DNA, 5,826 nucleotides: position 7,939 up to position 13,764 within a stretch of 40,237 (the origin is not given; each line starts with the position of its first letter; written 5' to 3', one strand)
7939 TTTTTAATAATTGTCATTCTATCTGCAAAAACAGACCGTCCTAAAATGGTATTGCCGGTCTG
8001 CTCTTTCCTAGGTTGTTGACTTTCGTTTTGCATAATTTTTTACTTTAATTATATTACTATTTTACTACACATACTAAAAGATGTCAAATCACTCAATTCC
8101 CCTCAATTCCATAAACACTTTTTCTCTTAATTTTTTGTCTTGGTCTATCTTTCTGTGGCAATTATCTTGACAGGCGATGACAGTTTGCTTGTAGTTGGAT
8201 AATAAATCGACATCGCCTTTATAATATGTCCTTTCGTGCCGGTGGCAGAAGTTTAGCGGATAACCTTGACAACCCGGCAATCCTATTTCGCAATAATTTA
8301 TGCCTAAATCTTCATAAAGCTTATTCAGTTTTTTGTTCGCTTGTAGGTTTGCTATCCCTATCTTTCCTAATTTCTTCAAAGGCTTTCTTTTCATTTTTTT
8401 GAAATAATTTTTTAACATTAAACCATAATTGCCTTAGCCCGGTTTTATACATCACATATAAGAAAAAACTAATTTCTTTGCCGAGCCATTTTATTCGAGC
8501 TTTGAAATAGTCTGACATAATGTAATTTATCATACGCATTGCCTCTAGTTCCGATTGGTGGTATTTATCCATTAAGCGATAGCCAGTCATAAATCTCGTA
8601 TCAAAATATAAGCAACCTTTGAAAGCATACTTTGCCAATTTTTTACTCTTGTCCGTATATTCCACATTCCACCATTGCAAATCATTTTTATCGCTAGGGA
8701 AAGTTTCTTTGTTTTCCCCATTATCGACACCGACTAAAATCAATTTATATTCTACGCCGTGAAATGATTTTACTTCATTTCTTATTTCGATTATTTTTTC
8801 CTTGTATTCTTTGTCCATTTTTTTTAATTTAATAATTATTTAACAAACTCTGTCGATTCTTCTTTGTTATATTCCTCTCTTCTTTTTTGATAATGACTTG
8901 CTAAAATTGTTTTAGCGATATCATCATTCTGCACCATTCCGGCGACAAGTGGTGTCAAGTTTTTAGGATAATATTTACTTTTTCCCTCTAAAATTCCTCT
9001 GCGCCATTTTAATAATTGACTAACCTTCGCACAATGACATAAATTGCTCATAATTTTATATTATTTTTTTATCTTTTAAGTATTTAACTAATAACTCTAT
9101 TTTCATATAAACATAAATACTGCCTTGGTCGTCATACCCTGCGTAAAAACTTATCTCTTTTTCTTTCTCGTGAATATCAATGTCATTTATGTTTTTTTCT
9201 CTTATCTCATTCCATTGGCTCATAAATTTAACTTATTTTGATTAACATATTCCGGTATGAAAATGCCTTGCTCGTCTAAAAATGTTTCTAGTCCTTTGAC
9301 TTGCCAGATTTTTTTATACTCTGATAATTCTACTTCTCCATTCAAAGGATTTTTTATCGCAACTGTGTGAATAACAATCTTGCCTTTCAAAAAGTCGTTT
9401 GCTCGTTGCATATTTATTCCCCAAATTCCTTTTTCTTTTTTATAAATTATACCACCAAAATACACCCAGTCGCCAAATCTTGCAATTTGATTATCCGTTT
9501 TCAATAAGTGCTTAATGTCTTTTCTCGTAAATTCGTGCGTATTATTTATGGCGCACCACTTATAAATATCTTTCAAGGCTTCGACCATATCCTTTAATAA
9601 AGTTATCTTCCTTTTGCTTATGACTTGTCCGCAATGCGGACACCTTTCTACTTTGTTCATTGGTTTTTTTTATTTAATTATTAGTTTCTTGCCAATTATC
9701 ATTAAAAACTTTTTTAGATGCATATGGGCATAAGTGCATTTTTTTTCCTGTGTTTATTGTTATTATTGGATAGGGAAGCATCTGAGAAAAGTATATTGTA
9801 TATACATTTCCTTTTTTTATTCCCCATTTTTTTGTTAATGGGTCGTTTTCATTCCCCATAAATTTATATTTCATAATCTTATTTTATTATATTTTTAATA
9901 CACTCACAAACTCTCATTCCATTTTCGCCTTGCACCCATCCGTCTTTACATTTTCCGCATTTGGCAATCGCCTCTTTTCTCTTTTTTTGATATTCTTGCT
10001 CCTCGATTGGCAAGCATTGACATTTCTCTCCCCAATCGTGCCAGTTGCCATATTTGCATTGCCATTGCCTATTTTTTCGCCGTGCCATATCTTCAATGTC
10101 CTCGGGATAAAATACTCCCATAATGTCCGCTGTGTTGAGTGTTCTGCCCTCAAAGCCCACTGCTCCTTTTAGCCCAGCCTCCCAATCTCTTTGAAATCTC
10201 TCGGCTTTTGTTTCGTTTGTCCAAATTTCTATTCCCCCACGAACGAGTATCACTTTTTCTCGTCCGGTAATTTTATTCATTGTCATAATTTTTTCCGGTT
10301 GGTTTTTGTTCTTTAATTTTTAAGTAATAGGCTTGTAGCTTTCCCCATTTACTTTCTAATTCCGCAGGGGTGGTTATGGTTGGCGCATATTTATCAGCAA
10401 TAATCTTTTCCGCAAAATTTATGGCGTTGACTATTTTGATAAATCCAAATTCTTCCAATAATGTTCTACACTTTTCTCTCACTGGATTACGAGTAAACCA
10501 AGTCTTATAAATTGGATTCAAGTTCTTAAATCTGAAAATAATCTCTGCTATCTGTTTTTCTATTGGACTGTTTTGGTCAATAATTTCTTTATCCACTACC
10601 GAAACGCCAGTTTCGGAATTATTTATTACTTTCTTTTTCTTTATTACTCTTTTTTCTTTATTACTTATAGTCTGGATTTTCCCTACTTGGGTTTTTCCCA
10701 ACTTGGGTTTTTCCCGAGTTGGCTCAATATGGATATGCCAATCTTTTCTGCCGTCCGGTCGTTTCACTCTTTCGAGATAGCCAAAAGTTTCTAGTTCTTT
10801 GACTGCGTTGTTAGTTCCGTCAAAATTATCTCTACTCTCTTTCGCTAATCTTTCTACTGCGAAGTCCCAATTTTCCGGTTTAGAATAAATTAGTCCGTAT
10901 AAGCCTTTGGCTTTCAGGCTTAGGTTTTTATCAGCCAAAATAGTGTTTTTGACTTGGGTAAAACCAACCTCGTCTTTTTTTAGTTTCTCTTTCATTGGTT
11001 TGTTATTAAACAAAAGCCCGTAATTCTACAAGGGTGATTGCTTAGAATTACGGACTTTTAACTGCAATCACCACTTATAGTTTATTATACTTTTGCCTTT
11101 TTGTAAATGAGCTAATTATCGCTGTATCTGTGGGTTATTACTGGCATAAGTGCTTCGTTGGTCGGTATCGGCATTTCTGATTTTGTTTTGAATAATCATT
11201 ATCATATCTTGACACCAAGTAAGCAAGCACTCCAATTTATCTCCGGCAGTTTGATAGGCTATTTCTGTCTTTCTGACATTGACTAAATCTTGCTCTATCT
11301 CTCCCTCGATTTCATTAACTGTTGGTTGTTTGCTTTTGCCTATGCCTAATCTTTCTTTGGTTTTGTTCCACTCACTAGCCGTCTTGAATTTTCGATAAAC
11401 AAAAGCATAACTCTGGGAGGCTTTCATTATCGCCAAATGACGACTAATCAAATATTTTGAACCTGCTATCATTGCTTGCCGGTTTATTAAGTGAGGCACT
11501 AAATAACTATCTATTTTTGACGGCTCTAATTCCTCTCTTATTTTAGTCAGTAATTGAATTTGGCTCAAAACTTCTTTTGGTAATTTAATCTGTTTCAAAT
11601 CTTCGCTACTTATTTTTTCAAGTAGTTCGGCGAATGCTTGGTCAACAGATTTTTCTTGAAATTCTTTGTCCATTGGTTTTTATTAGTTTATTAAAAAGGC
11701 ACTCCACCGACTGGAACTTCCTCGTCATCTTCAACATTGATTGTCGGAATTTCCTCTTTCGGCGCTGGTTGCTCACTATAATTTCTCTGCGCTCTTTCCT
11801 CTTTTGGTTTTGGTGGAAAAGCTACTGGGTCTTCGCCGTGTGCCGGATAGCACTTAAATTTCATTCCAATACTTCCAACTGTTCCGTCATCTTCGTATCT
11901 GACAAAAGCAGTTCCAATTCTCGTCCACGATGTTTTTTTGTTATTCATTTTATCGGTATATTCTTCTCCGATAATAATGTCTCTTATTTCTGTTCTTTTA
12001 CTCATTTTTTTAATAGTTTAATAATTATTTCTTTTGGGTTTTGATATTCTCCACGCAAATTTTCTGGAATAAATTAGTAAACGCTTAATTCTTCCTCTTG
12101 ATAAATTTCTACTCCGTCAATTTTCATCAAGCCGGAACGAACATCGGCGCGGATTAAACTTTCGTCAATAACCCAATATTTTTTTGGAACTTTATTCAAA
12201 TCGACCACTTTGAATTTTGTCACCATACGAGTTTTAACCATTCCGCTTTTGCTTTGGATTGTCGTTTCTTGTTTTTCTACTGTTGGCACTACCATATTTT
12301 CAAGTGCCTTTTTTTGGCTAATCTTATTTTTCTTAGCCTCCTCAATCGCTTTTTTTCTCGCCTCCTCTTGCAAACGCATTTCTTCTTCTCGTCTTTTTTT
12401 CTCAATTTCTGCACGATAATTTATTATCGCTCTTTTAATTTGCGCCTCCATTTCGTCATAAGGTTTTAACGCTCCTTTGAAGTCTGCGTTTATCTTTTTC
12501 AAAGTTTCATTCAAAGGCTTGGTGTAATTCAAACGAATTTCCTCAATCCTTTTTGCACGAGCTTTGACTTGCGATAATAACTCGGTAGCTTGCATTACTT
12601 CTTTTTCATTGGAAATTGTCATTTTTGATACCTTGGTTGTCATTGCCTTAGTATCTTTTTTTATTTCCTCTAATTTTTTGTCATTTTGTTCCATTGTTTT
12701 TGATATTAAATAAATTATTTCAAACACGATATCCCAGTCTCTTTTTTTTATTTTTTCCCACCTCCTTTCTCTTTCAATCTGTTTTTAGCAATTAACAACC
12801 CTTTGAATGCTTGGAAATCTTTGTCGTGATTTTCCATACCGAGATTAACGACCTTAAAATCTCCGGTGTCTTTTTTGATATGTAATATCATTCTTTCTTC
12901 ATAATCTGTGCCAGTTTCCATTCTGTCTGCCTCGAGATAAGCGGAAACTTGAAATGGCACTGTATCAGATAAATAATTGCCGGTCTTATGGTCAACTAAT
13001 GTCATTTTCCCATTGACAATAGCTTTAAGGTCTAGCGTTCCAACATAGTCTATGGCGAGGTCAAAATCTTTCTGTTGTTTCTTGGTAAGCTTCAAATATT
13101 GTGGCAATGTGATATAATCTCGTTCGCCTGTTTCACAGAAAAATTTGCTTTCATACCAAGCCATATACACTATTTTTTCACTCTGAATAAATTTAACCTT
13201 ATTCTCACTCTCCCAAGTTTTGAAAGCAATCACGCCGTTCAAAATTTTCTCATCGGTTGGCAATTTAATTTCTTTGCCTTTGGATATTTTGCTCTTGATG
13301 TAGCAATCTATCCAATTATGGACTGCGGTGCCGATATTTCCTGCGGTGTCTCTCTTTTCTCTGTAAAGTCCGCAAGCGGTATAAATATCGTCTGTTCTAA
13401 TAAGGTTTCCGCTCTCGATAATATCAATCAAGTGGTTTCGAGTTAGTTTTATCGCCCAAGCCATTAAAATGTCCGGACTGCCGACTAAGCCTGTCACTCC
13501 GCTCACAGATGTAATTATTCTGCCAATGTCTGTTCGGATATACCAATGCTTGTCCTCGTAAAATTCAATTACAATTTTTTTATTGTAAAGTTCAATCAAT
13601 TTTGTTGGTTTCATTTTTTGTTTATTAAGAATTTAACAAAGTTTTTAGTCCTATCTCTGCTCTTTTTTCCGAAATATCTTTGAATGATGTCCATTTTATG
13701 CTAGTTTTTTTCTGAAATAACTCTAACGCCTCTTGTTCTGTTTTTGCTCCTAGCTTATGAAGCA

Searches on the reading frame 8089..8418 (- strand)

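Call 51: search_protein_families(library=phrogs, proteins=[window:8089-8418:-], max_evalue=0.01)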
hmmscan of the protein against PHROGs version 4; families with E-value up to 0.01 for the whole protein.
window:8089-8418:- (109 aa): 1 family
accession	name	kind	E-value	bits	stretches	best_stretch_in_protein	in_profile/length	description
phrog_131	-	DNA, RNA and nucleotide metabolism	0.007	17.5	1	41-105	41-108/131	HNH endonuclease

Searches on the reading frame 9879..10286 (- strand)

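Call 51: search_protein_families(library=phrogs, proteins=[window:9879-10286:-], max_evalue=0.01)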
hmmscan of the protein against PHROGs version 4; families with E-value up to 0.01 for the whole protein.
window:9879-10286:- (135 aa): 1 family
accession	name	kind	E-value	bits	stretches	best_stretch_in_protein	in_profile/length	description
phrog_20413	-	unknown function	0.0095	17.3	0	23-75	4-28/62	-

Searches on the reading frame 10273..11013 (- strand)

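Call 51: search_protein_families(library=phrogs, proteins=[window:10273-11013:-], max_evalue=0.01)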
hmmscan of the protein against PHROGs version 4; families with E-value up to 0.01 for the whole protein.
window:10273-11013:- (246 aa): 10 families
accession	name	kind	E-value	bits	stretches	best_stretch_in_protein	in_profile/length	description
phrog_4707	-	DNA, RNA and nucleotide metabolism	7.5e-18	66.2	1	12-135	11-136/409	replication initiation protein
phrog_186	-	DNA, RNA and nucleotide metabolism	2.6e-15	57.9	1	4-159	8-174/308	DnaD-like helicase loader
phrog_11718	-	unknown function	7.1e-15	56.2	1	18-87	12-81/105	-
phrog_1456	-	DNA, RNA and nucleotide metabolism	2.3e-14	54.2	1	7-134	2-128/365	DNA binding protein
phrog_37920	-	DNA, RNA and nucleotide metabolism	7.4e-14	52.6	1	17-146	11-136/245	HTH DNA binding protein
phrog_428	-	DNA, RNA and nucleotide metabolism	1.4e-10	42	1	7-142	79-231/455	replication initiation protein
phrog_270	-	DNA, RNA and nucleotide metabolism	3.1e-10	41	1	13-108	27-129/383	replication initiation protein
phrog_22134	-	unknown function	2.5e-09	38.3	1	21-89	2-71/262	-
phrog_4221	-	DNA, RNA and nucleotide metabolism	1e-07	32.6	1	8-133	6-132/325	replication initiation protein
phrog_27492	-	unknown function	0.0001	22.9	1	14-84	20-91/304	-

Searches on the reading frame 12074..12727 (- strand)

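Call 51: search_protein_families(library=phrogs, proteins=[window:12074-12727:-], max_evalue=0.01)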
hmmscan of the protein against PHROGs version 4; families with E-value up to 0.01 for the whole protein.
window:12074-12727:- (217 aa): 1 family
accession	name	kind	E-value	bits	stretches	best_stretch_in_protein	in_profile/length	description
phrog_10477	-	DNA, RNA and nucleotide metabolism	1.9e-15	58.5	1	17-214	20-242/243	exonuclease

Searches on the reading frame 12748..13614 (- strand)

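Call 52: search_protein_families(library=phrogs, proteins=[window:12748-13614:-], max_evalue=0.01)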
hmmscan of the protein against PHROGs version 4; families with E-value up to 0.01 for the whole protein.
window:12748-13614:- (288 aa): 4 families
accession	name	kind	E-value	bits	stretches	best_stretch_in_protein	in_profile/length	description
phrog_298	-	DNA, RNA and nucleotide metabolism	2.6e-20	74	2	11-150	44-160/293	exonuclease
phrog_1218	-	DNA, RNA and nucleotide metabolism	4.2e-07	30.5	1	85-218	36-169/364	exonuclease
phrog_69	-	DNA, RNA and nucleotide metabolism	0.00034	20.8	1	90-215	119-231/501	exonuclease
phrog_466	-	DNA, RNA and nucleotide metabolism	0.002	18.5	1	90-238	210-328/446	exonuclease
